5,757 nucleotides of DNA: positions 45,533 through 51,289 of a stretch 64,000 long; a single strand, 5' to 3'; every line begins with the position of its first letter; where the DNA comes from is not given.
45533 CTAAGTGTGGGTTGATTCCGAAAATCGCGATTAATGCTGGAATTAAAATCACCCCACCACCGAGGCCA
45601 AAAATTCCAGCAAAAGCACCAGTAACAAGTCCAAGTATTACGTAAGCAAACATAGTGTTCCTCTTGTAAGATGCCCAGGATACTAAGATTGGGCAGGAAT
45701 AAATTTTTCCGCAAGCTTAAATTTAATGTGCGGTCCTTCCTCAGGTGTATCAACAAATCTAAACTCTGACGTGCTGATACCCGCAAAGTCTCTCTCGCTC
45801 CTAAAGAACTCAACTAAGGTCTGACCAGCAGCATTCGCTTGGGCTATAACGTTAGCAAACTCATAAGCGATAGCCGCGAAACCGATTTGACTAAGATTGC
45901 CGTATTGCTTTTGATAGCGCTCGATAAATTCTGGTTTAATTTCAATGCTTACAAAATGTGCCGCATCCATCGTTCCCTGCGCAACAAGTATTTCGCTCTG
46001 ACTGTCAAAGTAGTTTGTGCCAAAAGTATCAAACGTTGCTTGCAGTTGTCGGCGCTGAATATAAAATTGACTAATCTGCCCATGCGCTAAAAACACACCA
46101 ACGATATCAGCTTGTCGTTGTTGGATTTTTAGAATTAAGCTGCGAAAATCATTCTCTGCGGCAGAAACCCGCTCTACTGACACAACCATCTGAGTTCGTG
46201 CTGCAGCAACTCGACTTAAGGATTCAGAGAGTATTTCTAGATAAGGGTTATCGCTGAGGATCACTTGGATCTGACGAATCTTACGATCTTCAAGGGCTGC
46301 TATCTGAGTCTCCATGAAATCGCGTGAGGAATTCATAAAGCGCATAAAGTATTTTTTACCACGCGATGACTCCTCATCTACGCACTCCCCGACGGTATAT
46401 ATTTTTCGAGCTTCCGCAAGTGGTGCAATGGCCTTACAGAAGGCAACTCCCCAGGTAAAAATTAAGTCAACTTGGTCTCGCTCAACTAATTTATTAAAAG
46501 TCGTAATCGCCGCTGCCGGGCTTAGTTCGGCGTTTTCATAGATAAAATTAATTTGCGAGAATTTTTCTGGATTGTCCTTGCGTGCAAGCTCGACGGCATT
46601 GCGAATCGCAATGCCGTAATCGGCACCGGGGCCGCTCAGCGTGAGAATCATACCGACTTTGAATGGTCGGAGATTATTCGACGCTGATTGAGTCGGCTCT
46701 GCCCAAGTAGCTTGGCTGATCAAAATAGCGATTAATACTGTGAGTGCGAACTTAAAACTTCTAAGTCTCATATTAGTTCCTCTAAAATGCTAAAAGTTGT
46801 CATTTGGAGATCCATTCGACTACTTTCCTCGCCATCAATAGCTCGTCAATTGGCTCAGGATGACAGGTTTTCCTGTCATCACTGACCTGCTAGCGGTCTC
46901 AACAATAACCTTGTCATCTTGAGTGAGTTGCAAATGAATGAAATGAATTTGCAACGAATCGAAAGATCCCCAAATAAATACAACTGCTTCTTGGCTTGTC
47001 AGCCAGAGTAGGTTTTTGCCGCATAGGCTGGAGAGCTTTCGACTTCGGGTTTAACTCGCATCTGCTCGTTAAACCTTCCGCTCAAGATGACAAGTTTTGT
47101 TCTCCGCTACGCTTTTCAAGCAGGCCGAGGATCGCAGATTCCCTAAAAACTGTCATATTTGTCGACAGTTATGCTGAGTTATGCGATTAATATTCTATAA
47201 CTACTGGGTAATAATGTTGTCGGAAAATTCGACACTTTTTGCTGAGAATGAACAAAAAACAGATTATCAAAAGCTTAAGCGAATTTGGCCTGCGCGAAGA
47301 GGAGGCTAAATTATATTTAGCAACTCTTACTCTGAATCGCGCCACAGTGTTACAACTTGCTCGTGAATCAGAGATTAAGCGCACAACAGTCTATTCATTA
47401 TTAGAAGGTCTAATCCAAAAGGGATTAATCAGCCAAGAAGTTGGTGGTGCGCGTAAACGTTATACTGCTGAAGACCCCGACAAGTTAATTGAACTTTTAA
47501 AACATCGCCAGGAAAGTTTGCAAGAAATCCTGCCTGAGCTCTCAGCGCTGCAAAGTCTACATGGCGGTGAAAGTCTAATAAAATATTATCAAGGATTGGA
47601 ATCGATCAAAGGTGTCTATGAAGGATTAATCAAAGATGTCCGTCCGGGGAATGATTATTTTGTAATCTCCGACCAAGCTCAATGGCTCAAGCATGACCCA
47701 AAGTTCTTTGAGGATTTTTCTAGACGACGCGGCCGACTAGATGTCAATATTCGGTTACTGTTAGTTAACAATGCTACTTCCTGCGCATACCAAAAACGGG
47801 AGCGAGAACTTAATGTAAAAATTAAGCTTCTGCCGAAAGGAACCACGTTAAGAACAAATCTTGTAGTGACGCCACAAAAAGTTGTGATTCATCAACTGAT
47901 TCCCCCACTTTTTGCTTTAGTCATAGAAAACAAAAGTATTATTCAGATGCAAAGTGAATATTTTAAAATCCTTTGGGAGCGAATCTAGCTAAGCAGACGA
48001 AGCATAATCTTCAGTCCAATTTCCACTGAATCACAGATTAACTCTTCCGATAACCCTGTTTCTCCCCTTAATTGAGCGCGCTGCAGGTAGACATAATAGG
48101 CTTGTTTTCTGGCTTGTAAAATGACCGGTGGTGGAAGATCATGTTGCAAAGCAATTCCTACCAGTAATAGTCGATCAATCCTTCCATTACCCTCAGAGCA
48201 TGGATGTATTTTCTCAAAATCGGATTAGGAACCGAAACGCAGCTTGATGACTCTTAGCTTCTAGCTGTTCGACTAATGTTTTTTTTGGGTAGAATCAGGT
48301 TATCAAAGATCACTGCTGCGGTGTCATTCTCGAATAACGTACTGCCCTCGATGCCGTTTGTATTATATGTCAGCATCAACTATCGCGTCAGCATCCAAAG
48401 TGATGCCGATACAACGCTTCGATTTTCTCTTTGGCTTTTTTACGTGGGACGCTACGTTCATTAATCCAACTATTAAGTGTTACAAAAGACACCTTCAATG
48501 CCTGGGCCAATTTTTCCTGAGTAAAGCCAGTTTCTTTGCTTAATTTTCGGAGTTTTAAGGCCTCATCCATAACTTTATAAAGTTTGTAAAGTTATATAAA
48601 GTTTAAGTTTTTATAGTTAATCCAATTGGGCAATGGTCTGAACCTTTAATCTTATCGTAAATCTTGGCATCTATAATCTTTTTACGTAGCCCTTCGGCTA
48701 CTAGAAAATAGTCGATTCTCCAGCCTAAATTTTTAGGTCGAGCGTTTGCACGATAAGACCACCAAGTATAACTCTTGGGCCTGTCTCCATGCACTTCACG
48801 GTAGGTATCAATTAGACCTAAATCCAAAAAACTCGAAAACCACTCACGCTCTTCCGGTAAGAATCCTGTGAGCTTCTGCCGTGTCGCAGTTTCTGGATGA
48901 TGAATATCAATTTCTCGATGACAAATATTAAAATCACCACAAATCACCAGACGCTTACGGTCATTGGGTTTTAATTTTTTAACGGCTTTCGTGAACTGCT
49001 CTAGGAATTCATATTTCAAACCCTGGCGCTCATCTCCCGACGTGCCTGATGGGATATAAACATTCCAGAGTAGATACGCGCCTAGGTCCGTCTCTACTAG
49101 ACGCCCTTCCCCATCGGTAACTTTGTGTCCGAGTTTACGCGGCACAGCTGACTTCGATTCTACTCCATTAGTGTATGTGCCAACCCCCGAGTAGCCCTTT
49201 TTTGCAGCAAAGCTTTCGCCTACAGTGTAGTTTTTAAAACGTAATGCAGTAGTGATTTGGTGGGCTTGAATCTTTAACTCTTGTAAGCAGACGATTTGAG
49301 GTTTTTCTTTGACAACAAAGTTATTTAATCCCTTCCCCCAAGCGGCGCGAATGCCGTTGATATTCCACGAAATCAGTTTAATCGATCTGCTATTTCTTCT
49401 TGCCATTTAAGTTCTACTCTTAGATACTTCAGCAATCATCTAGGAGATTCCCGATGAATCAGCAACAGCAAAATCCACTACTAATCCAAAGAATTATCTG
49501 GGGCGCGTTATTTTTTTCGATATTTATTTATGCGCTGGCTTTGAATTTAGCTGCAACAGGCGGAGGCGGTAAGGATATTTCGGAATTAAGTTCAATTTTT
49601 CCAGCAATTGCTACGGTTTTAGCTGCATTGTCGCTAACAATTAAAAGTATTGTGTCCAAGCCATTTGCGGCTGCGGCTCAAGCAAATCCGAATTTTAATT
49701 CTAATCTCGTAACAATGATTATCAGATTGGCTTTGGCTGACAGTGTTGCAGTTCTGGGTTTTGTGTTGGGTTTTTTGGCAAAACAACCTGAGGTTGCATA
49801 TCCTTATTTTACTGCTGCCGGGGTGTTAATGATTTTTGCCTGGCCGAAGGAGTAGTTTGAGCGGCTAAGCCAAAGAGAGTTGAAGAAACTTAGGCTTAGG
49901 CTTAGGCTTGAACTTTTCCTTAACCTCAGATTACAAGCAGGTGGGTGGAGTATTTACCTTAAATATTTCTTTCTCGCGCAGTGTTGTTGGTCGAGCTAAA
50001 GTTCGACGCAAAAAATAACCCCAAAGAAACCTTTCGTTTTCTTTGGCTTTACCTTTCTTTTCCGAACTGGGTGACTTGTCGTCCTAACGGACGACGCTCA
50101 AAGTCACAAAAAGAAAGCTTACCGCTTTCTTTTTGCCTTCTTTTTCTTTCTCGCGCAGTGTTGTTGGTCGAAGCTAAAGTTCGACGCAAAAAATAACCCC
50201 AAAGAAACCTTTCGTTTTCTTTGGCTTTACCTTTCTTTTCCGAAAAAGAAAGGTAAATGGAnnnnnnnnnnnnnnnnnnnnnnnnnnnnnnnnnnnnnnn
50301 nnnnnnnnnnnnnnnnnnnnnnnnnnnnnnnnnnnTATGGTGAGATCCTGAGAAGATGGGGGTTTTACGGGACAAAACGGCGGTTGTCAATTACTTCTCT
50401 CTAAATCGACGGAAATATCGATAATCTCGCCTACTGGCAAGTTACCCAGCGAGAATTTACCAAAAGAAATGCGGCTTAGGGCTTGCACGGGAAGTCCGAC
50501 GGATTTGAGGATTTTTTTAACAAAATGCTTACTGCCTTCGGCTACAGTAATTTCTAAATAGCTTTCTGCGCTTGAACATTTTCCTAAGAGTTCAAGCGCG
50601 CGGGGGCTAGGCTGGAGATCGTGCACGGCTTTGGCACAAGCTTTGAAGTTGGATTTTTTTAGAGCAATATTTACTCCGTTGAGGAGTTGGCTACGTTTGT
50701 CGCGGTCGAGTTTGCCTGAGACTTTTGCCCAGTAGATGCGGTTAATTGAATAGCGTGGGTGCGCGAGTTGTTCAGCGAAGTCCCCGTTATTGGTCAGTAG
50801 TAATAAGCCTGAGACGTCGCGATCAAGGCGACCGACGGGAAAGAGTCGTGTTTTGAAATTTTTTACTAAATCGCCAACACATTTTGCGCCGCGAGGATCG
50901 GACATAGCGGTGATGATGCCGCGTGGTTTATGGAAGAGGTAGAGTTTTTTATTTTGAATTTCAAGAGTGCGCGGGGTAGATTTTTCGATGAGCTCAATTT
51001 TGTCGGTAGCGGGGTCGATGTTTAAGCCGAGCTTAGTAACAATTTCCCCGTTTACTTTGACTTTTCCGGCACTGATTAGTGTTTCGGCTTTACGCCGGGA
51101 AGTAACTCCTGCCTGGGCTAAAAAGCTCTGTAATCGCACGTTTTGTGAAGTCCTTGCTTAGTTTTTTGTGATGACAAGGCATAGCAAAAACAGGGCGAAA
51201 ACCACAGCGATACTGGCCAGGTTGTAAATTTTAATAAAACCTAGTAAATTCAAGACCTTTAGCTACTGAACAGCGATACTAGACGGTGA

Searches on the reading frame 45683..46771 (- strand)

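Call 44: search_protein_families(library=pfam, proteins=[window:45683-46771:-], max_evalue=0.001)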
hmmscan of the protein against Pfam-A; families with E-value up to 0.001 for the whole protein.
window:45683-46771:- (362 aa): 2 families
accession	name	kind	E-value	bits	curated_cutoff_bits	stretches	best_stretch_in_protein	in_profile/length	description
PF13458.12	Peripla_BP_6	-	2.7e-29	103.3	31.7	1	36-315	1-295/343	Periplasmic binding protein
PF01094.35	ANF_receptor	-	4.7e-07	29.6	25.4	1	55-312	5-287/353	Receptor family ligand binding region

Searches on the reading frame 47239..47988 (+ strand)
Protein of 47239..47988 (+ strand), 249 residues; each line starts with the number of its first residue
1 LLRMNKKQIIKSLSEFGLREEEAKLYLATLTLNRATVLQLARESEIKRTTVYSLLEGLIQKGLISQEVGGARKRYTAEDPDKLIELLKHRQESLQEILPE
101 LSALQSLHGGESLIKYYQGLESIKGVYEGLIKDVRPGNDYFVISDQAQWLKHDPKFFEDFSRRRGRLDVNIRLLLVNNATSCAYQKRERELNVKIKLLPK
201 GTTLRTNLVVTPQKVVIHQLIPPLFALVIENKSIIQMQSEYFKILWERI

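Call 44: search_protein_families(library=pfam, proteins=[window:47239-47988:+], max_evalue=0.001)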
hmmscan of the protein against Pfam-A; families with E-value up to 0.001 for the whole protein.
window:47239-47988:+ (249 aa): 3 families
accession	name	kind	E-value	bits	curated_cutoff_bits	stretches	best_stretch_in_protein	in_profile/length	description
PF01978.25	TrmB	-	1.8e-14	53.8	25.6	1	13-80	1-67/68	Sugar-specific transcriptional regulator TrmB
PF03965.22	Penicillinase_R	-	0.00027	21.7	22.6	1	38-77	25-64/115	Penicillinase repressor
PF09339.16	HTH_IclR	-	0.00076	19.6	22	1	35-67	19-51/52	IclR helix-turn-helix domain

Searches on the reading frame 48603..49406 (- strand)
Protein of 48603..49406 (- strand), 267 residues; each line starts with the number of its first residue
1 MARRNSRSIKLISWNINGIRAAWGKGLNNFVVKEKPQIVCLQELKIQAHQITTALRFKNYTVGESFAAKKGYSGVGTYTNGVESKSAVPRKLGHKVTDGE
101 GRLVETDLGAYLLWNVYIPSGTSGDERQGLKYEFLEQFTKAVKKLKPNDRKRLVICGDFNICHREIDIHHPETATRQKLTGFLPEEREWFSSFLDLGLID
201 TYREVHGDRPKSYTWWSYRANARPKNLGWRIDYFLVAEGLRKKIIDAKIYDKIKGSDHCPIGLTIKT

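Call 44: search_protein_families(library=pfam, proteins=[window:48603-49406:-], max_evalue=0.001)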
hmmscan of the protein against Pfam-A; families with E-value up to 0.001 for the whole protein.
window:48603-49406:- (267 aa): 2 families
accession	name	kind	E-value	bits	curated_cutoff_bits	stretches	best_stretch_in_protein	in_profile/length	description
PF03372.29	Exo_endo_phos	-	3.2e-22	79.8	24.5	1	12-258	1-225/225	Endonuclease/Exonuclease/phosphatase family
PF14529.12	Exo_endo_phos_2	-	0.00042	20.6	27.4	0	113-261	3-116/117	Endonuclease-reverse transcriptase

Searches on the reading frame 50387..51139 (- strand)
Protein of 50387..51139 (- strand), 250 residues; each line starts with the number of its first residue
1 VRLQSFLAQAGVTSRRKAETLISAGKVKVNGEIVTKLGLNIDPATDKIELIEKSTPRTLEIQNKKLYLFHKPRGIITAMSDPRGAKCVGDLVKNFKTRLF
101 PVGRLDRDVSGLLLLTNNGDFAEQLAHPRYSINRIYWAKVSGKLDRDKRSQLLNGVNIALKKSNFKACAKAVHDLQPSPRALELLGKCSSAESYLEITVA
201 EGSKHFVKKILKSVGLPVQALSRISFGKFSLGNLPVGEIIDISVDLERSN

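Call 44: search_protein_families(library=pfam, proteins=[window:50387-51139:-], max_evalue=0.001)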
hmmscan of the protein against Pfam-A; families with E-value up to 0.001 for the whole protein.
window:50387-51139:- (250 aa): 2 families
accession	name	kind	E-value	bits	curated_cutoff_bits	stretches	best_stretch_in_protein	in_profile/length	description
PF00849.27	PseudoU_synth_2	-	9.8e-20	71.8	26.8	1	66-211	2-150/152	RNA pseudouridylate synthase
PF01479.30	S4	-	9.5e-13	48.1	22.8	1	1-43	1-44/48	S4 domain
